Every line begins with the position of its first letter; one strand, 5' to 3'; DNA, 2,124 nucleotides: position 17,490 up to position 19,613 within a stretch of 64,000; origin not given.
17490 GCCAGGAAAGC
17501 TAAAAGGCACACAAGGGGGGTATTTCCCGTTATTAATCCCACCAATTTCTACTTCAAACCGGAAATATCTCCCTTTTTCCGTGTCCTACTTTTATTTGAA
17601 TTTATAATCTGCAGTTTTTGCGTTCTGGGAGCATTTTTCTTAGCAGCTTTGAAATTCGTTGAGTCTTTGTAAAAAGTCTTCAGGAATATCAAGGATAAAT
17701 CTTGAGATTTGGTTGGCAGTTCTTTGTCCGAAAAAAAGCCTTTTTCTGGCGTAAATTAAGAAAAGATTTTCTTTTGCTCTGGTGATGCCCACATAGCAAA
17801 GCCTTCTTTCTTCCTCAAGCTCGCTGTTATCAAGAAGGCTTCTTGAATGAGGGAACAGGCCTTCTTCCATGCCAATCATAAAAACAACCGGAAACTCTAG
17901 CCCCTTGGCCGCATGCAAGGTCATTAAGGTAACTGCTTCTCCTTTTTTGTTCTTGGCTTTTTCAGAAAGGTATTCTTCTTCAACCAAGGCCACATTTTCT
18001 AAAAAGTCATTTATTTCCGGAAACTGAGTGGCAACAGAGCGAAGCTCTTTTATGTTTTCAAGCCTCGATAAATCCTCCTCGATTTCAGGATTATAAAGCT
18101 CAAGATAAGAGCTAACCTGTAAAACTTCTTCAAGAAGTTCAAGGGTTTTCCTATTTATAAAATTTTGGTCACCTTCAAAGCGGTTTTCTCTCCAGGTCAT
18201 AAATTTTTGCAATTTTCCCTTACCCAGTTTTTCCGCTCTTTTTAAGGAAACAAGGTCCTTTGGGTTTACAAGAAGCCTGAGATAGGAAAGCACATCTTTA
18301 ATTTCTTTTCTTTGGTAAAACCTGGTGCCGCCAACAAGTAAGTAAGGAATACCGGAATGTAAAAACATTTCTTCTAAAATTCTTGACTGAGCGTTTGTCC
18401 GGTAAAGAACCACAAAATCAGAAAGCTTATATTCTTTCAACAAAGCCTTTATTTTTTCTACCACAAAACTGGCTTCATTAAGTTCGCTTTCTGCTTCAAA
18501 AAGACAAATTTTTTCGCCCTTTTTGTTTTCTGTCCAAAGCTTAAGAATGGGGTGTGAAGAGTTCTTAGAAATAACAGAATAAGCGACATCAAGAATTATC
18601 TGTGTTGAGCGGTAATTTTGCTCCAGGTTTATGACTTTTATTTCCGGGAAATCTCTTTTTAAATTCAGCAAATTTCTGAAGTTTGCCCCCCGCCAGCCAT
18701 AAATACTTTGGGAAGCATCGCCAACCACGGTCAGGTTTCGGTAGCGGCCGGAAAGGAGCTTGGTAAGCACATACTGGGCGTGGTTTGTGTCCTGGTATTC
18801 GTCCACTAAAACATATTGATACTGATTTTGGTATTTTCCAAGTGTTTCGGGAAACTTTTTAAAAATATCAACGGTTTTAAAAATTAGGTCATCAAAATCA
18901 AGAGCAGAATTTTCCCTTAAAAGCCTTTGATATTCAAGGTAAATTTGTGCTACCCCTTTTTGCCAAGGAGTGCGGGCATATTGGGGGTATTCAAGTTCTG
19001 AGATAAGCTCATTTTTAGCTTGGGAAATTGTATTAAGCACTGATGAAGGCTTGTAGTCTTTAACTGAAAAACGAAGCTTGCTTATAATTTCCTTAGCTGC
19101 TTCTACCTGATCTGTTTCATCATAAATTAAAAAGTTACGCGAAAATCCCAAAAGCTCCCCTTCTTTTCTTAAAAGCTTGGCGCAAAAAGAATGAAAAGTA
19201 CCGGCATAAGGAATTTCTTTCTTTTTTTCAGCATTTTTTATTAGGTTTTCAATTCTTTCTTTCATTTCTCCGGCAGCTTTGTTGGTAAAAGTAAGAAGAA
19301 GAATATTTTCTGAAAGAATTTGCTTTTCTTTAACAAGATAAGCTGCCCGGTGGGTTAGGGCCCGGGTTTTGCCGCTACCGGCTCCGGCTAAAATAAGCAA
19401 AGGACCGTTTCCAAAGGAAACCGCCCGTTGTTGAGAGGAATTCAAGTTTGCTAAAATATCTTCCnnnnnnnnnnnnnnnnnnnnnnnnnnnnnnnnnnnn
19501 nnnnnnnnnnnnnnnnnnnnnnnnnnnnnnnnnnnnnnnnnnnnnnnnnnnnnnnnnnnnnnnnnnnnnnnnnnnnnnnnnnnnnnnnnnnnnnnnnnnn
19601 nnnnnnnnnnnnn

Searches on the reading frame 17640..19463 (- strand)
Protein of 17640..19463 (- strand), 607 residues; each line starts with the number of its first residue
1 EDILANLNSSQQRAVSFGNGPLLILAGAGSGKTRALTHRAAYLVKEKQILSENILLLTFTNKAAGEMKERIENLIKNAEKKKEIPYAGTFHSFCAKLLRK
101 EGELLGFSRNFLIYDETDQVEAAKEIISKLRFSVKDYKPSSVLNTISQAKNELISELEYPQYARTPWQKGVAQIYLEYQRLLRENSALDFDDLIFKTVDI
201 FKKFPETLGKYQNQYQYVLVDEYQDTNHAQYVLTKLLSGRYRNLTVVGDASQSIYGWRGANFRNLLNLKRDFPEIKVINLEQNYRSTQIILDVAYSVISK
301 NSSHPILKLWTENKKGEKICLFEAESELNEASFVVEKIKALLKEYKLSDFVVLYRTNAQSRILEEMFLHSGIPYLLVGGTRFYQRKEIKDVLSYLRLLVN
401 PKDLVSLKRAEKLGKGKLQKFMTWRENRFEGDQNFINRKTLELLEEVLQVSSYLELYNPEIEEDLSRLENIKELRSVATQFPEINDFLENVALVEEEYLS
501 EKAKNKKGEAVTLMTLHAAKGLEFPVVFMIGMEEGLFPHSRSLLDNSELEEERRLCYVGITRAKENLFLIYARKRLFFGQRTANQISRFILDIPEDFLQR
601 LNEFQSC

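Call 40: search_protein_families(library=pfam, proteins=[window:17640-19463:-], max_evalue=0.0001)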
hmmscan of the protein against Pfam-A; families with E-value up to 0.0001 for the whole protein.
window:17640-19463:- (607 aa): 6 families
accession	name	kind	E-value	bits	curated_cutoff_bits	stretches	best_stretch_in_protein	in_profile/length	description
PF00580.27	UvrD-helicase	-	1.4e-88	297.6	23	1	7-273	1-271/271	UvrD/REP helicase N-terminal domain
PF13361.12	UvrD_C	-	5.8e-69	233.6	25.6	1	278-573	1-349/350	UvrD-like helicase C-terminal domain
PF13245.12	AAA_19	-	1.3e-23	84.1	25.1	1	11-256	1-132/134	AAA domain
PF13538.12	UvrD_C_2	-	6.4e-10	39.2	27.4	1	511-570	2-52/52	UvrD-like helicase C-terminal domain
PF01443.25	Viral_helicase1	-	4.4e-08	33.6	21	0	498-569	164-226/228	Viral superfamily 1 RNA helicase core domain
PF13604.12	AAA_30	-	1.5e-05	25.3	27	0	7-72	2-67/191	AAA domain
